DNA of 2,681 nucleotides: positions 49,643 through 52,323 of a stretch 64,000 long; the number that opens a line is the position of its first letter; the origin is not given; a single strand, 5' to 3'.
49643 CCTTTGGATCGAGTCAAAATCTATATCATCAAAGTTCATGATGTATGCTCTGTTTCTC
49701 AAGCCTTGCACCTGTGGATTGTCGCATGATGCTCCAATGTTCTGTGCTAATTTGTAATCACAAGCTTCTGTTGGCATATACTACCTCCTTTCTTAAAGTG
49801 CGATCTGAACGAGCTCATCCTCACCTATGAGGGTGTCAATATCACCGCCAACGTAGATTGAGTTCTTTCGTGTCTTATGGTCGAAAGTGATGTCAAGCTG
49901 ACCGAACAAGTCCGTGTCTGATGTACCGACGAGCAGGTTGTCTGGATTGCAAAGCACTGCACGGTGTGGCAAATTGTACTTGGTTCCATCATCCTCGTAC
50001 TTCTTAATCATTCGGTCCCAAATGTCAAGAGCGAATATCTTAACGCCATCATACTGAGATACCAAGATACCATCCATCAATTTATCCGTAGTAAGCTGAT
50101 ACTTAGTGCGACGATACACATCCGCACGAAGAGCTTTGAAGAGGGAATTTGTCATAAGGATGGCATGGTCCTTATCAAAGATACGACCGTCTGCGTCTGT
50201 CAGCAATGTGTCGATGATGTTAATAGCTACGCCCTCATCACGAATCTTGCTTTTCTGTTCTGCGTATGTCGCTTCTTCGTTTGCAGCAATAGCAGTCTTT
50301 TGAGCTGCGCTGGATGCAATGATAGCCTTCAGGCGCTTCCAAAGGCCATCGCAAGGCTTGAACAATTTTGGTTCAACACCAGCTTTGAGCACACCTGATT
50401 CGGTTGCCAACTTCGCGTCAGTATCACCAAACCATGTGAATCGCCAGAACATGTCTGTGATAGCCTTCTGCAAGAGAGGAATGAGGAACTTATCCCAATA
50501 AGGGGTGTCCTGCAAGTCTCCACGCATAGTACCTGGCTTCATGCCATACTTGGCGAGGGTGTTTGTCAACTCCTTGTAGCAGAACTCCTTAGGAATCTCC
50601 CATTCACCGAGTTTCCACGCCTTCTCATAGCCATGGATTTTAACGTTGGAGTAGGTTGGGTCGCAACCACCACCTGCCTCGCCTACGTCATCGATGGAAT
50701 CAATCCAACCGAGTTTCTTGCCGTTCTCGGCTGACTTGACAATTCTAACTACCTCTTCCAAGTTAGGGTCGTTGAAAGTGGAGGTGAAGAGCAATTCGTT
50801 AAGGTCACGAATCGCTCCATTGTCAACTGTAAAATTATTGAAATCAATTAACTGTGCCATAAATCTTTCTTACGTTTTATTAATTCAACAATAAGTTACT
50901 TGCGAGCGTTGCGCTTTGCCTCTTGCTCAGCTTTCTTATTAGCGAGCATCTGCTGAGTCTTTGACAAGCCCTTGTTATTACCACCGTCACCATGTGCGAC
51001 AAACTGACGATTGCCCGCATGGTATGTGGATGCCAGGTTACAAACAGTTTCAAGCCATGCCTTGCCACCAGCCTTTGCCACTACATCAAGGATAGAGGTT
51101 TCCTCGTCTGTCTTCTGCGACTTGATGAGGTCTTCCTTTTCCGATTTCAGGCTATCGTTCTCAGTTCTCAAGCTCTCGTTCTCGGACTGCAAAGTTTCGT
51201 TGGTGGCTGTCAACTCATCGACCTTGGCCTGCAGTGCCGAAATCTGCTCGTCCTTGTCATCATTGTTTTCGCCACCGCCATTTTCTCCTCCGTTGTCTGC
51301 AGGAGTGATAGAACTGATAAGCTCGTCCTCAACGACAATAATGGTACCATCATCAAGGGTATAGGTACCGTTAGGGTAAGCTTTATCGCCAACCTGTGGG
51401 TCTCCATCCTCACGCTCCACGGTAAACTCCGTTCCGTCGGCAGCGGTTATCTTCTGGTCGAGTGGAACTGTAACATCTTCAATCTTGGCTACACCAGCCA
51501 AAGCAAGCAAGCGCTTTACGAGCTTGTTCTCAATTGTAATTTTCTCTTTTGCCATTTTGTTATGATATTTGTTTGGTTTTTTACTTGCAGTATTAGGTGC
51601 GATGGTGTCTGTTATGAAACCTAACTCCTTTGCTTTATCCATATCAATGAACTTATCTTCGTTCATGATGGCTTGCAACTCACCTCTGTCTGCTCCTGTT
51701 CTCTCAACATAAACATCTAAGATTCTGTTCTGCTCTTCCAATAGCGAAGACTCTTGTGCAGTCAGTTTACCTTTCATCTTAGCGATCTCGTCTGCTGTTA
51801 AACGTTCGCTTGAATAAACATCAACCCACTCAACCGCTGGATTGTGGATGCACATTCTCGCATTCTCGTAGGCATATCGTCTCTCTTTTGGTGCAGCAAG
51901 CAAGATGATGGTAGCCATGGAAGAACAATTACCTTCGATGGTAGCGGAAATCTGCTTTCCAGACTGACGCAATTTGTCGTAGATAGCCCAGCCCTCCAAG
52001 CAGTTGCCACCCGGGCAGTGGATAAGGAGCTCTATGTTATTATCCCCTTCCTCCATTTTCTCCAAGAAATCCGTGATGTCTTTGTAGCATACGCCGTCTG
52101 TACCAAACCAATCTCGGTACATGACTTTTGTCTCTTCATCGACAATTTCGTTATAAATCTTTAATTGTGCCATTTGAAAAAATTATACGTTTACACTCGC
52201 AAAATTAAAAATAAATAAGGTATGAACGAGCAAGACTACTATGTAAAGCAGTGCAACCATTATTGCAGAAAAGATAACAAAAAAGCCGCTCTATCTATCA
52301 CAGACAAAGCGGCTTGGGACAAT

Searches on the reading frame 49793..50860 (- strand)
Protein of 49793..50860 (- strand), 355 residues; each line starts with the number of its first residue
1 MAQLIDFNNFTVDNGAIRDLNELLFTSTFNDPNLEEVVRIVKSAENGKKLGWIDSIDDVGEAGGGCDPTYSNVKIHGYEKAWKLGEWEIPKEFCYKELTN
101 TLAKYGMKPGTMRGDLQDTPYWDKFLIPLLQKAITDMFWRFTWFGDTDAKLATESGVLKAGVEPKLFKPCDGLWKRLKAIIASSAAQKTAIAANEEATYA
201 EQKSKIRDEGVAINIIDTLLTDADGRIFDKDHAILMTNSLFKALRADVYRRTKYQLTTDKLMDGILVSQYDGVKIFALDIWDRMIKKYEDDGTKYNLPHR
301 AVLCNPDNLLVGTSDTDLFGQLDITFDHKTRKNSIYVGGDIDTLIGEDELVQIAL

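Call 13: search_protein_families(library=pfam, proteins=[window:49793-50860:-], max_evalue=0.001)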
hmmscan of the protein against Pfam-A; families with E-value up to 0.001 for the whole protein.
window:49793-50860:- (355 aa): 0 families

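Call 67: search_dna_similar(query=window:49793-50860:-, collection=phages, mode=protein, max_rows=15)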
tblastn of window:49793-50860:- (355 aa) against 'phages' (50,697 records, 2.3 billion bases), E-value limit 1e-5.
Records with a match: 2; places in all: 2; records where one place covers at least 80% of the query: 2.
Best place of each record, by identity: 60-80% 1; <60% 1.
By first word of the organism name: Bacteriophage 1; Bacteroides 1.
By host as written in the record: - 1; Bacteroides salyersiae BG8 1.
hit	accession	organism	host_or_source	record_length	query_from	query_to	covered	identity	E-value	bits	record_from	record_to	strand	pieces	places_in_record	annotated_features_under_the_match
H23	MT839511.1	Bacteriophage sp.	human fecal samples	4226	1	355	100%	73.4%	1e-173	524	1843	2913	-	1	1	record has no annotation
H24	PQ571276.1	Bacteroides phage BS-TP3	Bacteroides salyersiae BG8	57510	4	354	99%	47.2%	1e-97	322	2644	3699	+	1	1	element PBSX protein XkdG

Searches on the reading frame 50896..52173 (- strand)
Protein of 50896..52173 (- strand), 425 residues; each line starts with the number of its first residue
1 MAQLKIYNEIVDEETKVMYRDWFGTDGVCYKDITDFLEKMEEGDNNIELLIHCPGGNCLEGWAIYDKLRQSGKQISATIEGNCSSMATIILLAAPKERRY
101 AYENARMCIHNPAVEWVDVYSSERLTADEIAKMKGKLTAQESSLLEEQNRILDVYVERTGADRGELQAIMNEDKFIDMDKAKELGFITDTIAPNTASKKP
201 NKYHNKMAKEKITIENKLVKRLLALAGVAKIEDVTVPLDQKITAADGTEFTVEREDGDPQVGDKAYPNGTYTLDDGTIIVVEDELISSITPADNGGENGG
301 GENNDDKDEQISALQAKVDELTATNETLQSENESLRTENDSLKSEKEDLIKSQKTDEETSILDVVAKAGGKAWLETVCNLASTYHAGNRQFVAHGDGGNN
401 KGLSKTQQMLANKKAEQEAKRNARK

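Call 12: search_protein_families(library=phrogs, proteins=[window:50896-52173:-], max_evalue=0.001)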
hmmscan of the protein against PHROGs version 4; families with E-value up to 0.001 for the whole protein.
window:50896-52173:- (425 aa): 10 families
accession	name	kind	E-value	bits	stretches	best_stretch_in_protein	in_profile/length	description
phrog_94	-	head and packaging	4.7e-34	119.9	1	1-368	80-468/622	head maturation protease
phrog_33547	-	unknown function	8.2e-27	95.1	1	41-339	26-297/357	-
phrog_133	-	head and packaging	2.1e-22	80.5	1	13-201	18-189/668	head maturation protease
phrog_1684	-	head and packaging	7.6e-21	75.8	1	18-221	49-232/284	head maturation protease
phrog_3348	-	unknown function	5e-17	63.3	1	24-194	47-200/386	-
phrog_2976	-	head and packaging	9e-17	62.8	1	2-204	21-190/394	head maturation protease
phrog_1827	-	other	8.9e-10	39.2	1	30-129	39-135/202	ATP-dependent protease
phrog_13984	-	unknown function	2.2e-05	25.6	1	24-105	41-119/123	-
phrog_5410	-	other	2.5e-05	24.7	1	40-100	51-110/323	ATP-dependent protease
phrog_19619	-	unknown function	0.00079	19.9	0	55-114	31-88/160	-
